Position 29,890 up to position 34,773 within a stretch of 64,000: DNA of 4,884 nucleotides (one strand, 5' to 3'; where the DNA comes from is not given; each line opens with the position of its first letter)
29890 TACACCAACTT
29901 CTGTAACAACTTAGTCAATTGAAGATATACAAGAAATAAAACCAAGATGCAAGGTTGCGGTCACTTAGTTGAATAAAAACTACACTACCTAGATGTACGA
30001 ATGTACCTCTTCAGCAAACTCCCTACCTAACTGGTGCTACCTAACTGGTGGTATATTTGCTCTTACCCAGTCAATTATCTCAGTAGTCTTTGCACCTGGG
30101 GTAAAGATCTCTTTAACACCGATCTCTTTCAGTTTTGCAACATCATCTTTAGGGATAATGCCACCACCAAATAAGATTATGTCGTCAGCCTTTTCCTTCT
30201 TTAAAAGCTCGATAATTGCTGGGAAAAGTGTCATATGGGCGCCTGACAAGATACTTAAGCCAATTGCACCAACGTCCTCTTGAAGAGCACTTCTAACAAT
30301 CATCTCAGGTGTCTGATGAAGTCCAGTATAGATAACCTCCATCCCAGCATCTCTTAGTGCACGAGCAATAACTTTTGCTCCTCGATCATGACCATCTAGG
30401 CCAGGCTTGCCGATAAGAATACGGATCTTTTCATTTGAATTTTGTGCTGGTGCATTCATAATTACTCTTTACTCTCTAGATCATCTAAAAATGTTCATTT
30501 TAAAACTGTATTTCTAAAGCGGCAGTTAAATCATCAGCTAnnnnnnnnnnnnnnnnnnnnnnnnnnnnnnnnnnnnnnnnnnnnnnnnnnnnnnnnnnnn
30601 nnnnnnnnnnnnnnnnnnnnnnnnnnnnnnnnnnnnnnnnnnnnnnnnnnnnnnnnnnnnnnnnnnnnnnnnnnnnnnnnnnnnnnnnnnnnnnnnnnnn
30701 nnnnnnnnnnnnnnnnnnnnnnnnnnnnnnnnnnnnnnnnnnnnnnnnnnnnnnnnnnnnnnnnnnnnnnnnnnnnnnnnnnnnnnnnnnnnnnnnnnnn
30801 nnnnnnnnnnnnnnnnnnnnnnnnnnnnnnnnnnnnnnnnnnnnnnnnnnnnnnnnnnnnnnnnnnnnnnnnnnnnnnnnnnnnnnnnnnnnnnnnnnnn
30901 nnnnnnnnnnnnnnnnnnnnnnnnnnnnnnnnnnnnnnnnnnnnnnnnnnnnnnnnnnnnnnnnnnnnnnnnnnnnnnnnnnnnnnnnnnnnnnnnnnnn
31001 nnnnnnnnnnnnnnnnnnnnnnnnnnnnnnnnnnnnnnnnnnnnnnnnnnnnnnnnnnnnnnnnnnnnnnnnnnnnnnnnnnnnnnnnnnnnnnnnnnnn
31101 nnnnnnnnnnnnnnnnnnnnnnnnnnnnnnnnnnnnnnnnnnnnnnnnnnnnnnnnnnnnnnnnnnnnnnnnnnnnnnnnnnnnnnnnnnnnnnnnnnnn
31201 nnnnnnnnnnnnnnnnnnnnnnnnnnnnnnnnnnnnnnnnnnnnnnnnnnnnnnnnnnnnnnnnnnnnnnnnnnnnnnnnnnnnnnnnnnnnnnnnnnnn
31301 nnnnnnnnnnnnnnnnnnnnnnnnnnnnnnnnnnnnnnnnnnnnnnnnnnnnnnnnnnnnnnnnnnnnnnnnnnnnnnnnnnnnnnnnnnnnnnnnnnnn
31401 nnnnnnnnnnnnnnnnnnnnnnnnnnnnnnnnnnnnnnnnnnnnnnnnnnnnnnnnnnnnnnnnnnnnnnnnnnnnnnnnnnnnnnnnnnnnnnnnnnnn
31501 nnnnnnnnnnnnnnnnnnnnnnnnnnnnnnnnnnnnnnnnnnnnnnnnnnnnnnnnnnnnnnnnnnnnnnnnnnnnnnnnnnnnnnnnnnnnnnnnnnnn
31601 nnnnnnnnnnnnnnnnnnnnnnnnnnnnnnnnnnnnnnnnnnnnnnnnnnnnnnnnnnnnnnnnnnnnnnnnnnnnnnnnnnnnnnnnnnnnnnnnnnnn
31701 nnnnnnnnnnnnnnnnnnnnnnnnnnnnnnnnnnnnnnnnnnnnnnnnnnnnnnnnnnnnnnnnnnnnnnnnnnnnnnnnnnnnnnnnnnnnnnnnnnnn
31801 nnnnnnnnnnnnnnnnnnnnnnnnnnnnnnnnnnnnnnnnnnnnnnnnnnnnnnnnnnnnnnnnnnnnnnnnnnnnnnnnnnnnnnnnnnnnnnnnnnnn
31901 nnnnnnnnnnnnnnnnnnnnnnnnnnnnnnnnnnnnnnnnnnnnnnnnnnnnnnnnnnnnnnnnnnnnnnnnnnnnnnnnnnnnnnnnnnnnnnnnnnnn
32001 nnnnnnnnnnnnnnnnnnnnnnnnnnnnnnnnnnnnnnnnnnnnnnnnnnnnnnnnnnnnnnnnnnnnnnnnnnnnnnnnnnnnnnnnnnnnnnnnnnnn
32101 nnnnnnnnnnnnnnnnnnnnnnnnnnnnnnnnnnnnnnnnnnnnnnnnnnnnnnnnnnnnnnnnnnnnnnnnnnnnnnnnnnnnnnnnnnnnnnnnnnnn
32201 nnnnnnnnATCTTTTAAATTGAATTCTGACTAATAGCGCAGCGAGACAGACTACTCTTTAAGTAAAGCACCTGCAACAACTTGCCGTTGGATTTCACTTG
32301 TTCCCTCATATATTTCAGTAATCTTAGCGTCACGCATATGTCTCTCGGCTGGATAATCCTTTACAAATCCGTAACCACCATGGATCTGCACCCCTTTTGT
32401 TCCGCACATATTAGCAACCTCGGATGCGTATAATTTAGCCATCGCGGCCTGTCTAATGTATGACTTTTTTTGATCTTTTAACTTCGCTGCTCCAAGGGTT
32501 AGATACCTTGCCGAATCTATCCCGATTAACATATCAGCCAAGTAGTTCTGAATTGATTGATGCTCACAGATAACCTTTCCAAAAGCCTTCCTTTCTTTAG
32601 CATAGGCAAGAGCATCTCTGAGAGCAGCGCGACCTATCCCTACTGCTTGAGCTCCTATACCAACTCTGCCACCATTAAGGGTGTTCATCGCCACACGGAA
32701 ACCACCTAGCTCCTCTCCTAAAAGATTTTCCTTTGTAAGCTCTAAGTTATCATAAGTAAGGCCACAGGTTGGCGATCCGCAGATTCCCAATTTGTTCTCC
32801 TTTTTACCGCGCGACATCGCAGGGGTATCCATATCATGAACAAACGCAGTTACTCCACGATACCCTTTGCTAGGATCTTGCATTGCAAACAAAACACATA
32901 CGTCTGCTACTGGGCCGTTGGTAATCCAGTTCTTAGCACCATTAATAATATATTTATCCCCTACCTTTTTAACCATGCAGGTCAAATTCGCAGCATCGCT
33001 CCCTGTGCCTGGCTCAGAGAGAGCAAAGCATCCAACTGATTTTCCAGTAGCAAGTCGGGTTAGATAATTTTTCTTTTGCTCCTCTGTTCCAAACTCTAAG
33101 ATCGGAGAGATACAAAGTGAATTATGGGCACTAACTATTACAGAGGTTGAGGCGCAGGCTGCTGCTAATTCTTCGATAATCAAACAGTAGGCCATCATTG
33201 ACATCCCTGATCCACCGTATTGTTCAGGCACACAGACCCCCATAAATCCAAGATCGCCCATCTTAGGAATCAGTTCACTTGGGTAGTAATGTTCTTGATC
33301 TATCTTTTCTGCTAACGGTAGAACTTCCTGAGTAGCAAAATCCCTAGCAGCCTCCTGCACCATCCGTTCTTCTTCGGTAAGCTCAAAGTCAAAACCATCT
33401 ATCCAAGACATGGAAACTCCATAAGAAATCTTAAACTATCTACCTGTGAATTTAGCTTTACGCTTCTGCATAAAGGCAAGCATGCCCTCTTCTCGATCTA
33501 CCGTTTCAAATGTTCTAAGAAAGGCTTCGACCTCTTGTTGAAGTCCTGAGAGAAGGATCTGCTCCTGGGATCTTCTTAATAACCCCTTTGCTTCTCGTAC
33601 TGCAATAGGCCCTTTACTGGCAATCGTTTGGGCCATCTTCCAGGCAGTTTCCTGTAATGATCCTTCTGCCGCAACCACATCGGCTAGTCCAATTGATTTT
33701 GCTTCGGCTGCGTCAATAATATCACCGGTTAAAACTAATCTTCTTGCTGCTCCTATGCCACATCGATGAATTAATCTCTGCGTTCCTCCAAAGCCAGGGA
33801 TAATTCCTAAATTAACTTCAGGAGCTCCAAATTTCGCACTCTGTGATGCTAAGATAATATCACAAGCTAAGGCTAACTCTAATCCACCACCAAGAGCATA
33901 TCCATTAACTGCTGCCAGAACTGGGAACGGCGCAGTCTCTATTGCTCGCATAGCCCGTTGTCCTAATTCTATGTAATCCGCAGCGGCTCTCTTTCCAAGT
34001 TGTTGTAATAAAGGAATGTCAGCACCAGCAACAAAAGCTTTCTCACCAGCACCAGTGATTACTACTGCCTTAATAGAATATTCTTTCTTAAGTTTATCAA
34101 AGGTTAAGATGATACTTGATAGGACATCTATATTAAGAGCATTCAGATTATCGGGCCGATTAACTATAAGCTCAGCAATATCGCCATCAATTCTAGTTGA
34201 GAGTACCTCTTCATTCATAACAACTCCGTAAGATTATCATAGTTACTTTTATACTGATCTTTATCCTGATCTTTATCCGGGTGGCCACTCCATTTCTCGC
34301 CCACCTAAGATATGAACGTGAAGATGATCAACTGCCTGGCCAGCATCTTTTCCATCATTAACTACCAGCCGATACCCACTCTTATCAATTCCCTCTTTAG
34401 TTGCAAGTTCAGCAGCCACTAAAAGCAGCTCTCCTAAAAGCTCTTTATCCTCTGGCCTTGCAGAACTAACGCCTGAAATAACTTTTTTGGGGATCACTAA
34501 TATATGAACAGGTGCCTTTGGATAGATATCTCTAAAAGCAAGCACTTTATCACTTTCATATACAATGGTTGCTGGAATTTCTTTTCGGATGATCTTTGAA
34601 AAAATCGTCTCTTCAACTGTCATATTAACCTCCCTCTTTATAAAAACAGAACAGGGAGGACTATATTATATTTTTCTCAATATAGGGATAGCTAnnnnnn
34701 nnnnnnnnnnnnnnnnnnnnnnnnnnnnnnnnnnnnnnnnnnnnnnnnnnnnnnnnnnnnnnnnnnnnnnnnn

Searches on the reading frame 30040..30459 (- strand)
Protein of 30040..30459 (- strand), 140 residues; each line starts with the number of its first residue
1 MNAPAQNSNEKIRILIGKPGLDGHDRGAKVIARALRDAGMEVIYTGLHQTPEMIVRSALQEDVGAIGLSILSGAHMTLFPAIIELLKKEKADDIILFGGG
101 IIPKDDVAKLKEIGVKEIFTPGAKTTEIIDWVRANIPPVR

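Call 64: search_protein_families(library=pfam, max_evalue=0.00001, proteins=[window:30040-30459:-])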
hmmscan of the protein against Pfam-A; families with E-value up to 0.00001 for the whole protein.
window:30040-30459:- (140 aa): 1 family
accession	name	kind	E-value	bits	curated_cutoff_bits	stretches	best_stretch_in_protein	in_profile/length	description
PF02310.24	B12-binding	-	7.2e-25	87.6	32.1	1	13-127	2-118/121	B12 binding domain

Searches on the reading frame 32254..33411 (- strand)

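Call 65: search_protein_families(library=pfam, max_evalue=0.00001, proteins=[window:32254-33411:-])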
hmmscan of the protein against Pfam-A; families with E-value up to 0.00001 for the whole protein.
window:32254-33411:- (386 aa): 4 families
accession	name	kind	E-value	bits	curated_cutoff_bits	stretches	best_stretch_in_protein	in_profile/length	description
PF00441.29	Acyl-CoA_dh_1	-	2.2e-47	161.4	22.4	1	237-383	3-149/150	Acyl-CoA dehydrogenase, C-terminal domain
PF02771.21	Acyl-CoA_dh_N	-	1.9e-44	151.1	22.9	1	12-124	1-113/113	Acyl-CoA dehydrogenase, N-terminal domain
PF02770.24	Acyl-CoA_dh_M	-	3.3e-23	82.1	33.3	1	128-222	1-96/97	Acyl-CoA dehydrogenase, middle domain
PF08028.16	Acyl-CoA_dh_2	-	8.6e-19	68.6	22.7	1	251-372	2-133/134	Acyl-CoA dehydrogenase, C-terminal domain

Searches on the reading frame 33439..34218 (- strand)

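Call 65: search_protein_families(library=pfam, max_evalue=0.00001, proteins=[window:33439-34218:-])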
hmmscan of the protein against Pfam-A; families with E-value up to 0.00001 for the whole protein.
window:33439-34218:- (260 aa): 2 families
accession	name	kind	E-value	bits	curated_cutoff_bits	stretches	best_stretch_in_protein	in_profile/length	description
PF00378.25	ECH_1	-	1e-63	215.4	27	1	12-259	4-250/251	Enoyl-CoA hydratase/isomerase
PF16113.10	ECH_2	-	2.6e-35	122.9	27.2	1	17-190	4-179/335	Enoyl-CoA hydratase/isomerase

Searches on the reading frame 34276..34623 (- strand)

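Call 65: search_protein_families(library=pfam, max_evalue=0.00001, proteins=[window:34276-34623:-])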
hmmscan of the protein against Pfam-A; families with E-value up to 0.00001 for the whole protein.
window:34276-34623:- (116 aa): 2 families
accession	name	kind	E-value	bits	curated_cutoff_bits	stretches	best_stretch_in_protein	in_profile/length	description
PF01230.28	HIT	-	1e-29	103.5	21.5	1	13-110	1-97/98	HIT domain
PF11969.13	DcpS_C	-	8.2e-24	84.7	24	1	6-107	2-101/114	Scavenger mRNA decapping enzyme C-term binding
